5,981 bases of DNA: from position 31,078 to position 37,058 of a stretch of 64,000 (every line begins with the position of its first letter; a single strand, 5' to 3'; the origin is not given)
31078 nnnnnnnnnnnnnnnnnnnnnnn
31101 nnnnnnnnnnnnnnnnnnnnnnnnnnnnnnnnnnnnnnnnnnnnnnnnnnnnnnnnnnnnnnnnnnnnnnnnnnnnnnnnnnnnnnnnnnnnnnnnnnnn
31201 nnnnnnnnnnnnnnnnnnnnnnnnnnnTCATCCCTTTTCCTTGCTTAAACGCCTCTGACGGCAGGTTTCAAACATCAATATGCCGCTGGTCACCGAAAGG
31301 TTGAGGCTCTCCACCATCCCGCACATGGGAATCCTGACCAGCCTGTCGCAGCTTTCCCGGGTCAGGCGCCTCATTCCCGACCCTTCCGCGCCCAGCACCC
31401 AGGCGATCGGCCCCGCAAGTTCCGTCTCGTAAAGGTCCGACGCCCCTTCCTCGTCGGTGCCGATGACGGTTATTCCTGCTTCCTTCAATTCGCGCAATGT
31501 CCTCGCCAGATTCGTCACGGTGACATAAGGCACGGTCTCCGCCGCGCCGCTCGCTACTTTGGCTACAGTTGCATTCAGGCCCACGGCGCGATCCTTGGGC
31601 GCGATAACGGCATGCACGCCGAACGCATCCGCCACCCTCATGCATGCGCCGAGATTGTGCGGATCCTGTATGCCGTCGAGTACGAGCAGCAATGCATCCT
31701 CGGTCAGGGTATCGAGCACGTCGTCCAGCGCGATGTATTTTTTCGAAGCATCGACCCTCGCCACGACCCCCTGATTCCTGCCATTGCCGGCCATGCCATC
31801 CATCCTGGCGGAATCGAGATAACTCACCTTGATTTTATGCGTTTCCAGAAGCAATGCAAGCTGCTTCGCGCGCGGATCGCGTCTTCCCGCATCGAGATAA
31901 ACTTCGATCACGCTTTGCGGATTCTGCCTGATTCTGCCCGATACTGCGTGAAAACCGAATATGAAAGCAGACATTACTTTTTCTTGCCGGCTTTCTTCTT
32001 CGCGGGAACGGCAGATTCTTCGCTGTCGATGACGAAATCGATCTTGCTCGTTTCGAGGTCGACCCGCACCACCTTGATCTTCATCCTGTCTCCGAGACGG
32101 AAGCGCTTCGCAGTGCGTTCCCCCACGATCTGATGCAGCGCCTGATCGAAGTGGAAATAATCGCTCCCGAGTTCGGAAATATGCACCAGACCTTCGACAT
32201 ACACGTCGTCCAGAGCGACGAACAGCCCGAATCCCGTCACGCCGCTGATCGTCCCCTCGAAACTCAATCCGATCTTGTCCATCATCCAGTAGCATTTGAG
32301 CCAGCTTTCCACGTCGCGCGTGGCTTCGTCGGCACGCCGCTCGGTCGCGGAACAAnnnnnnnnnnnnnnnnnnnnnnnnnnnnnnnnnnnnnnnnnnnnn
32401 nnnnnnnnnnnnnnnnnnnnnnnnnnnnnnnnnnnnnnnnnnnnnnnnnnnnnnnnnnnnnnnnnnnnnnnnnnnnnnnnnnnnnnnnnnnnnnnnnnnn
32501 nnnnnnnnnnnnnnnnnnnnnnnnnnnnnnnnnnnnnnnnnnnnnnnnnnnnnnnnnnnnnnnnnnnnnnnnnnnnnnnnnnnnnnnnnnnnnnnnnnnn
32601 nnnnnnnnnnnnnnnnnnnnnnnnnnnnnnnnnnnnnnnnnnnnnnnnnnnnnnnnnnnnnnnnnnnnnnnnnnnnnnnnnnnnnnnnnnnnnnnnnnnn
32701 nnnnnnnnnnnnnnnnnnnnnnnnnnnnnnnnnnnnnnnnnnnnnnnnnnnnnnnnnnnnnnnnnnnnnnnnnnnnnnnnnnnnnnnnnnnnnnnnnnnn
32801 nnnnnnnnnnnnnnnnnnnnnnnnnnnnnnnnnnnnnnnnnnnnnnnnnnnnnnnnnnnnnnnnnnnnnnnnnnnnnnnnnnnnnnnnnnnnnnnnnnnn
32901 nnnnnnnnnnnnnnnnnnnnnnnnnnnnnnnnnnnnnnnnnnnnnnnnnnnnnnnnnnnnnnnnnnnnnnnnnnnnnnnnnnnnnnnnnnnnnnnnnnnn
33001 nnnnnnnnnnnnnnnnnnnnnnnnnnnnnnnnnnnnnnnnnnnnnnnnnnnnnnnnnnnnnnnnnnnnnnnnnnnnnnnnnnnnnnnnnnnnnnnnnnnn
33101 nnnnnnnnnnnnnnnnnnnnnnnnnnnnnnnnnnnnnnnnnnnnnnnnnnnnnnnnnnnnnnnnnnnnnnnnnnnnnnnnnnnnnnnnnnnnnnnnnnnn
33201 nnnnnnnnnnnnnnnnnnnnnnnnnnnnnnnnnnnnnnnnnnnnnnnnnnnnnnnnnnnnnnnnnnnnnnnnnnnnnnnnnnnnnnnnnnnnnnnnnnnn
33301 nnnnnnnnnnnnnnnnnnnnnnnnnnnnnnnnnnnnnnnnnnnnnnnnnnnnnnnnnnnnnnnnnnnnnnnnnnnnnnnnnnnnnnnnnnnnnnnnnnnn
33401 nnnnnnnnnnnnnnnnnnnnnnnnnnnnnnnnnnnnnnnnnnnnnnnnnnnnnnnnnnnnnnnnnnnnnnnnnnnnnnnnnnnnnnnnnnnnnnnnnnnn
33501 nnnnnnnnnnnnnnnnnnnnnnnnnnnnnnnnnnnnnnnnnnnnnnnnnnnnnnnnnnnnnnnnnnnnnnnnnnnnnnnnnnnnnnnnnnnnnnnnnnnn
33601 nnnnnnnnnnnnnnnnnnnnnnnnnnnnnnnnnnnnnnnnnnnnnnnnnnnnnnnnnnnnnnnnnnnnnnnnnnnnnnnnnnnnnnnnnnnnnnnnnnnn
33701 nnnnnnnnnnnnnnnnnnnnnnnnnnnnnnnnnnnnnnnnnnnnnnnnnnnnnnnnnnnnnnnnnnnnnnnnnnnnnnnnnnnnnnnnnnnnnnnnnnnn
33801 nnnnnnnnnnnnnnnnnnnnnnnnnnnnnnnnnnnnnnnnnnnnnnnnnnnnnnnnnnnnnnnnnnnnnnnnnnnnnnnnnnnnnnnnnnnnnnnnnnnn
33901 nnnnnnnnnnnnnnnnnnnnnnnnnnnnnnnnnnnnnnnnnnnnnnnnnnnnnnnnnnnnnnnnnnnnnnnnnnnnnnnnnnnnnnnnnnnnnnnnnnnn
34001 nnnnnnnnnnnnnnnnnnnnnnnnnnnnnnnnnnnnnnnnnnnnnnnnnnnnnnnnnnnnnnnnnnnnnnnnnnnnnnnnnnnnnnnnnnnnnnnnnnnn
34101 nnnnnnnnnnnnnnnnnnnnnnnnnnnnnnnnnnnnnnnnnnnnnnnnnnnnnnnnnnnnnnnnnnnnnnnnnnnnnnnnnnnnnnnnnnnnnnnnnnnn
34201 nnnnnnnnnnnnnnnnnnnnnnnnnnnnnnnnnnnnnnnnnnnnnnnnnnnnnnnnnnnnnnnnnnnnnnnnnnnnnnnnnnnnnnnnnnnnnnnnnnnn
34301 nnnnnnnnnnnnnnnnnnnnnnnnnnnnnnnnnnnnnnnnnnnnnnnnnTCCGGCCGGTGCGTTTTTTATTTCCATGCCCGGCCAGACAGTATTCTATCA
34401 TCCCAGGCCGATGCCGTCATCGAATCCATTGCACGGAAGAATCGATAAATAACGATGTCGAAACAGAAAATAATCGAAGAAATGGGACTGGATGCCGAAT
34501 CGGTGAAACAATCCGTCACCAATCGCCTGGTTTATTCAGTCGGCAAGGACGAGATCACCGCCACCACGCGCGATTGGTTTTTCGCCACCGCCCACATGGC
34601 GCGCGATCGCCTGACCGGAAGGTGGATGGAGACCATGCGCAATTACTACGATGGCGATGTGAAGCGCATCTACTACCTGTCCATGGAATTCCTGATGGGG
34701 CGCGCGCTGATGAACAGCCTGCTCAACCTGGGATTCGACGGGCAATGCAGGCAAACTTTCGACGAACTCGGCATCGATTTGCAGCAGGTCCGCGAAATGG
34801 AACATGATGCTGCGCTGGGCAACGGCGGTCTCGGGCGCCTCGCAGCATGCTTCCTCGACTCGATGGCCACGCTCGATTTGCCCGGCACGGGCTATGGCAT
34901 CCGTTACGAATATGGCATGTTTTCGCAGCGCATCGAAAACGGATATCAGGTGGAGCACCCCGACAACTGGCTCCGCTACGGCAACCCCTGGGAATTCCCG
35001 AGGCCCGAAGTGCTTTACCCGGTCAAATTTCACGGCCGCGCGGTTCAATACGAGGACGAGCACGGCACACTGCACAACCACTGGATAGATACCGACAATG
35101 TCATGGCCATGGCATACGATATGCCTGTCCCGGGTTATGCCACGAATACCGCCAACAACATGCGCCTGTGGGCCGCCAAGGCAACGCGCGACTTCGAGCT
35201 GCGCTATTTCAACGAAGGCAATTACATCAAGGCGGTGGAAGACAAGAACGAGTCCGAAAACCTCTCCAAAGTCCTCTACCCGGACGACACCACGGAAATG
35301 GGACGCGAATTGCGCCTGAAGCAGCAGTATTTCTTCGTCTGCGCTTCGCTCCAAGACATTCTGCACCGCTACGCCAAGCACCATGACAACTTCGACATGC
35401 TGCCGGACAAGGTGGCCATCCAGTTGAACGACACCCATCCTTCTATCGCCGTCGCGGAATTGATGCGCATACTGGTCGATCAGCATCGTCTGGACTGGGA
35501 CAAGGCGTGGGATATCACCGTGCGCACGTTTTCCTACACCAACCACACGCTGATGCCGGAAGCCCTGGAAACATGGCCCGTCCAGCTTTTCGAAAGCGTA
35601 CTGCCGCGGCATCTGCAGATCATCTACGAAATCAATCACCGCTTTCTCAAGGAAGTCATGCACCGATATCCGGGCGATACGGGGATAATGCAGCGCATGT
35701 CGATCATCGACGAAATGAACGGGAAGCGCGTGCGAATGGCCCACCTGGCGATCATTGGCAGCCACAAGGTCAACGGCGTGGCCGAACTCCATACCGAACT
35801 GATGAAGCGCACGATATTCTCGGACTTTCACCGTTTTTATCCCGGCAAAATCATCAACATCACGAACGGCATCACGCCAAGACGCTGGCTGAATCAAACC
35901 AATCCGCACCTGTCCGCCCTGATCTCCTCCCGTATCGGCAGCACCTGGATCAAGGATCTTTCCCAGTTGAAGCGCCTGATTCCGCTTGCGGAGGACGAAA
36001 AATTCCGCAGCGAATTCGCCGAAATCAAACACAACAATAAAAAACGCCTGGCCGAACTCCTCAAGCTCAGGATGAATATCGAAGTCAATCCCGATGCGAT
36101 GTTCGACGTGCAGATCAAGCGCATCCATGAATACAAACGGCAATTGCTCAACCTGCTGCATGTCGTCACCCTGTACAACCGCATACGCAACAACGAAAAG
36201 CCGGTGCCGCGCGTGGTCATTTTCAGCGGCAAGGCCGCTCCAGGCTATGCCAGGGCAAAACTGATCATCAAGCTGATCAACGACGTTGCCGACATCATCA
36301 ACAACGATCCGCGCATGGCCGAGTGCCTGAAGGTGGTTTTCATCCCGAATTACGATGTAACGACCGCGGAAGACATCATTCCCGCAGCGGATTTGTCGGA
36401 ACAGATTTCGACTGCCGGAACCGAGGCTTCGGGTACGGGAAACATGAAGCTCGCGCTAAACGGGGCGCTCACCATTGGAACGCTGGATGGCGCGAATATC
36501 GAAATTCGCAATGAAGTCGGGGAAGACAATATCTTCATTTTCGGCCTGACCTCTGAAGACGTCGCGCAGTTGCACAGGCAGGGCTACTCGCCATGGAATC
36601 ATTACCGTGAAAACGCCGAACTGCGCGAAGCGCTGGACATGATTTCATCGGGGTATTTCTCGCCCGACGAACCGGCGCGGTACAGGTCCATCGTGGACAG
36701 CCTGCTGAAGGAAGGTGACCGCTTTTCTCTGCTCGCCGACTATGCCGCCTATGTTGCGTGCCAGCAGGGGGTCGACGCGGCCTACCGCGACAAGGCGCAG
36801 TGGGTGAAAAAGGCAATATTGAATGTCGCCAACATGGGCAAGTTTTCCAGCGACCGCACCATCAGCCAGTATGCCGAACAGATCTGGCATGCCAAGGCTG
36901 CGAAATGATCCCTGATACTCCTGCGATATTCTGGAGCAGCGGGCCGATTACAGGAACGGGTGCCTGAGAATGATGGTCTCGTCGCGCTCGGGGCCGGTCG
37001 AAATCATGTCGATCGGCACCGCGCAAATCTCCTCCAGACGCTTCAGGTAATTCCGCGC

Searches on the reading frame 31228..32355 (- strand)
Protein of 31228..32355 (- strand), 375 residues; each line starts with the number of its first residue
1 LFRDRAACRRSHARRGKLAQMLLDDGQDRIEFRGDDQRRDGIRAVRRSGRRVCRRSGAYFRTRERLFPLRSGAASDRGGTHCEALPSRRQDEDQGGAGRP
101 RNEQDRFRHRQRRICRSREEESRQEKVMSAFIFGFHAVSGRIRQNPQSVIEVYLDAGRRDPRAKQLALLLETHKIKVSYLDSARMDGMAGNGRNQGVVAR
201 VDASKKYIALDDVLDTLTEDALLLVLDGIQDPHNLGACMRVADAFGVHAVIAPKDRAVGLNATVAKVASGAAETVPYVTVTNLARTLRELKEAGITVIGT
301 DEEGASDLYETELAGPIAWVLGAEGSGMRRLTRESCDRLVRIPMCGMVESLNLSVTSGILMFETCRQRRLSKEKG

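Call 18: search_protein_families(library=pfam, proteins=[window:31228-32355:-], max_evalue=0.001)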
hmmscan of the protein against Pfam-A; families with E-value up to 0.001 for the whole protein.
window:31228-32355:- (375 aa): 2 families
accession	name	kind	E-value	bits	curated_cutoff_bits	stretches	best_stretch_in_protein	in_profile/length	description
PF00588.24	SpoU_methylase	-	2.2e-43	148.2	29.7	1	222-362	2-142/142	SpoU rRNA Methylase family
PF08032.17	SpoU_sub_bind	-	1e-16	61.5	22.8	1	131-205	1-74/76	RNA 2'-O ribose methyltransferase substrate binding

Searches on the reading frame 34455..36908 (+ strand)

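Call 18: search_protein_families(library=pfam, proteins=[window:34455-36908:+], max_evalue=0.001)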
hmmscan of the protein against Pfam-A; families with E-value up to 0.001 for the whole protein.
window:34455-36908:+ (817 aa): 1 family
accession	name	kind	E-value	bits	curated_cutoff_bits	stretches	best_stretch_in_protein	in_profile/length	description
PF00343.26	Phosphorylase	-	0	1144.4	27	1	103-812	2-712/713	Carbohydrate phosphorylase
